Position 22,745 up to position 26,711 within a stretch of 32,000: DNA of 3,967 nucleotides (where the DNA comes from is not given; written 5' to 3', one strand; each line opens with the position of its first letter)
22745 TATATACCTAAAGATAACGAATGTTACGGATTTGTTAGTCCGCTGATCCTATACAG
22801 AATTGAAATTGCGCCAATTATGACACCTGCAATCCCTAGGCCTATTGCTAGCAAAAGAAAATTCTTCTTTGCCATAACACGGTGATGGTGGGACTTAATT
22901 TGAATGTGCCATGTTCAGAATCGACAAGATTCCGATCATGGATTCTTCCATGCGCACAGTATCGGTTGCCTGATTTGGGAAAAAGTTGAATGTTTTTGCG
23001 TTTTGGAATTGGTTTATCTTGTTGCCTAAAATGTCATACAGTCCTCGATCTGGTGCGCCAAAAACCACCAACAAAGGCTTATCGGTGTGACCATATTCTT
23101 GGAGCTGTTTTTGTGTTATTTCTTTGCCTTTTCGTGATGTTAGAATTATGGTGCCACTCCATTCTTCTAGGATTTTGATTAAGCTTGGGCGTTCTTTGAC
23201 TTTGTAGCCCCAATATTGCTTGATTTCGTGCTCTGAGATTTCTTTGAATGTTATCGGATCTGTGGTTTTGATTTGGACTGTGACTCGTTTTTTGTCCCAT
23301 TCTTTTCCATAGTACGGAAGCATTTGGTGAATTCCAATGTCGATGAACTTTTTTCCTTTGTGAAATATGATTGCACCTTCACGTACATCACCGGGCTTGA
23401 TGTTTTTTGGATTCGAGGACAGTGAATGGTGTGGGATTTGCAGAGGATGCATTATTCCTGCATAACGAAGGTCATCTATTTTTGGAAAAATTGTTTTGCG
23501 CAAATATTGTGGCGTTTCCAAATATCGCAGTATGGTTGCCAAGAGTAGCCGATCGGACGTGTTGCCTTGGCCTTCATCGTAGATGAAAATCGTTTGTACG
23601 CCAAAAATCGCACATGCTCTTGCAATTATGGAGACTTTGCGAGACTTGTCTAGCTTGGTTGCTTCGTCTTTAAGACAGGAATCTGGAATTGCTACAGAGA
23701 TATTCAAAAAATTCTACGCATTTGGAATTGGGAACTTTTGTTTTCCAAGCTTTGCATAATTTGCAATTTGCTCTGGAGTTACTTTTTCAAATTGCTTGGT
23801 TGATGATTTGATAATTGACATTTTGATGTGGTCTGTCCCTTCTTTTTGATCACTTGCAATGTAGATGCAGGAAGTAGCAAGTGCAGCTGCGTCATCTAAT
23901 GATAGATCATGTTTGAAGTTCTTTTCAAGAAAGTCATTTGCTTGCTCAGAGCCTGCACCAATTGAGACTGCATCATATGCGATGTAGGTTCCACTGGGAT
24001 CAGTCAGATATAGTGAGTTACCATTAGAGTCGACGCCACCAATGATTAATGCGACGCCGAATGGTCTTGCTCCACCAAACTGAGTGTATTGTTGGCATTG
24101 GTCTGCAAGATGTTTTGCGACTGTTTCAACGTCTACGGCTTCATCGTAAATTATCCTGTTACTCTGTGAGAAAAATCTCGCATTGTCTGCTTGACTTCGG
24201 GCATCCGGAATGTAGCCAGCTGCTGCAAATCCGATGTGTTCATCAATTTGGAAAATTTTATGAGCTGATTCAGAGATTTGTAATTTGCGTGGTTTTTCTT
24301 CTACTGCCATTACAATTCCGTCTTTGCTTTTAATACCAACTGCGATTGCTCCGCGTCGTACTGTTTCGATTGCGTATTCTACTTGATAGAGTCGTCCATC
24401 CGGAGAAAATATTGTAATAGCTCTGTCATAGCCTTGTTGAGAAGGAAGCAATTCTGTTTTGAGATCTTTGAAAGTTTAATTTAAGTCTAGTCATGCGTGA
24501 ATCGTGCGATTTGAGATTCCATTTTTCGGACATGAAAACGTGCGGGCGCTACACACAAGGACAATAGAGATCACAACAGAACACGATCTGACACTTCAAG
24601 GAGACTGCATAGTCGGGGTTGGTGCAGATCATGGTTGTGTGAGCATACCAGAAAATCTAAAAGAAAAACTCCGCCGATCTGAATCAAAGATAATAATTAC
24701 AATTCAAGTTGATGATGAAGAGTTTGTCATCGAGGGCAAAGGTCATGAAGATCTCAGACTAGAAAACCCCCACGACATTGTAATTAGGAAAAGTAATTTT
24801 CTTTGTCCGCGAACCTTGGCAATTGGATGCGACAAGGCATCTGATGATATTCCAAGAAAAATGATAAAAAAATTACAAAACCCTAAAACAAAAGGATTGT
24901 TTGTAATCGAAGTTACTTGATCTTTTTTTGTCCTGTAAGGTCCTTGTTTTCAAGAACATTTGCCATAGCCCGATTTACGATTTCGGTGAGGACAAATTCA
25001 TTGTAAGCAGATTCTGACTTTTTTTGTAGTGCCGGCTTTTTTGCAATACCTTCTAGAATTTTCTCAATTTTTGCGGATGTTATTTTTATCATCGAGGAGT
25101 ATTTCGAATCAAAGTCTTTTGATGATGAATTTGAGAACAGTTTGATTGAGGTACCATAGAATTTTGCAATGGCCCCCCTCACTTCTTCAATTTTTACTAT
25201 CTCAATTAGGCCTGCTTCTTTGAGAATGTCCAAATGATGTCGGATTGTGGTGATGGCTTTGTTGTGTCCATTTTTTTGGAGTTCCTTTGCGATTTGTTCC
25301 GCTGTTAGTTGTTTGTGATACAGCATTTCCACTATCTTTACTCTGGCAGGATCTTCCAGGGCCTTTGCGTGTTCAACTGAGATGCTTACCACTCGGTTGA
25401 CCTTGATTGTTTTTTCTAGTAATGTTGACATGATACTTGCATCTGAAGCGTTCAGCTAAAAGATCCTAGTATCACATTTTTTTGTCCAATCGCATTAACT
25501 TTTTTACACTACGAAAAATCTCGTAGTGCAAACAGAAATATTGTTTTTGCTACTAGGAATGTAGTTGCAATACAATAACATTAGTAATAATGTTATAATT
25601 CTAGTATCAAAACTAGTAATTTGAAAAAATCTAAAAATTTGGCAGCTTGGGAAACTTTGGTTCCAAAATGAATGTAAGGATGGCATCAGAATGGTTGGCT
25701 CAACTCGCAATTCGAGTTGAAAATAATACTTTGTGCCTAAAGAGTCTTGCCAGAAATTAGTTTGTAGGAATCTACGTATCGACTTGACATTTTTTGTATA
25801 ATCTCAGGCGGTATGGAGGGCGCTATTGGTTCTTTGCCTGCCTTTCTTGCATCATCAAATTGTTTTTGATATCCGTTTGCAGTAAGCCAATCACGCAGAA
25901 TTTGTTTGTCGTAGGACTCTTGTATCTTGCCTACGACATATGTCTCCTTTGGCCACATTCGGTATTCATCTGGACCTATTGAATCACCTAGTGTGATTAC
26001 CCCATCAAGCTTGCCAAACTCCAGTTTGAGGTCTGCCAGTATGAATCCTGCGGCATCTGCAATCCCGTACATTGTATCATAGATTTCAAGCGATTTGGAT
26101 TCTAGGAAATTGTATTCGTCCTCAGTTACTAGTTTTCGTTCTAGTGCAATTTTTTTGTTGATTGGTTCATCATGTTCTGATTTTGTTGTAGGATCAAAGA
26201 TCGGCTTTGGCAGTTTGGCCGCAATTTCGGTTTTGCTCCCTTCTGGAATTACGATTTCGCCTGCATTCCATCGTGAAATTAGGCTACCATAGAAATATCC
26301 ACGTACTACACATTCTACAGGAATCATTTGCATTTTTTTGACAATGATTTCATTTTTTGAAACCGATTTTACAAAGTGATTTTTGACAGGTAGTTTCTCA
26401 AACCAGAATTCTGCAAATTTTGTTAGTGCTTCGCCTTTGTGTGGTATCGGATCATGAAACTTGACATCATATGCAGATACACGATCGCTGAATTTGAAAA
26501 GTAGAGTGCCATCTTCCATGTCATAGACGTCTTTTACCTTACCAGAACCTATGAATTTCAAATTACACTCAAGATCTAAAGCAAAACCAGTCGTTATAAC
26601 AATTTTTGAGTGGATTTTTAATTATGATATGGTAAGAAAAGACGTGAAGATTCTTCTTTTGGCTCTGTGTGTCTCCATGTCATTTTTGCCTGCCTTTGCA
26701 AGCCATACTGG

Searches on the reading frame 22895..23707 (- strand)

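Call 65: search_protein_families(library=pfam, proteins=[window:22895-23707:-], max_evalue=0.001)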
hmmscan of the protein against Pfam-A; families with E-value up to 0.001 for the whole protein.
window:22895-23707:- (270 aa): 2 families
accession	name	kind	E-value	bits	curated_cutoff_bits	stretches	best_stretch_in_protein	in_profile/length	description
PF02598.22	Methyltrn_RNA_3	-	1.7e-52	179.2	27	1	2-263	1-301/302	Putative RNA methyltransferase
PF00588.24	SpoU_methylase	-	0.00022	21.8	29.7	0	154-227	45-112/142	SpoU rRNA Methylase family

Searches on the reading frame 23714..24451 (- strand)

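Call 65: search_protein_families(library=pfam, proteins=[window:23714-24451:-], max_evalue=0.001)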
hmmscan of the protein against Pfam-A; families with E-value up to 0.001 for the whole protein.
window:23714-24451:- (245 aa): 2 families
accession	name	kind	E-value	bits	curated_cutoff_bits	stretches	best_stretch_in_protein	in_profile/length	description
PF00227.31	Proteasome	-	8.8e-52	175.9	22.4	1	31-210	1-185/189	Proteasome subunit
PF10584.14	Proteasome_A_N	-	4.4e-14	52.3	27.7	1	8-29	1-22/23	Proteasome subunit A N-terminal signature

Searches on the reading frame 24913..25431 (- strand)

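Call 65: search_protein_families(library=pfam, proteins=[window:24913-25431:-], max_evalue=0.001)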
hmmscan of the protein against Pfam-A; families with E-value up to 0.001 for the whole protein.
window:24913-25431:- (172 aa): 4 families
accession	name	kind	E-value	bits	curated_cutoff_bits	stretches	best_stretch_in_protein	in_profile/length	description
PF12840.13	HTH_20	-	8.7e-10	38.9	27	1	25-78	1-50/51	Helix-turn-helix domain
PF01022.26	HTH_5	-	3e-09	37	22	1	27-77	1-46/47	Bacterial regulatory protein, arsR family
PF08461.16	HTH_12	-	2.7e-05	24.4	21.4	1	40-77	12-49/66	Ribonuclease R winged-helix domain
PF01475.25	FUR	-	3.2e-05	24.5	23.1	1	29-132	9-108/121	Ferric uptake regulator family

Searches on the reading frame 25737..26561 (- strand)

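Call 65: search_protein_families(library=pfam, proteins=[window:25737-26561:-], max_evalue=0.001)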
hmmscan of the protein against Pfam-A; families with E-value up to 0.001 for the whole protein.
window:25737-26561:- (274 aa): 1 family
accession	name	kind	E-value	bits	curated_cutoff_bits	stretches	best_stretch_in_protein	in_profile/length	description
PF01259.24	SAICAR_synt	-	2e-67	227.8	20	1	5-235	3-230/233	SAICAR synthetase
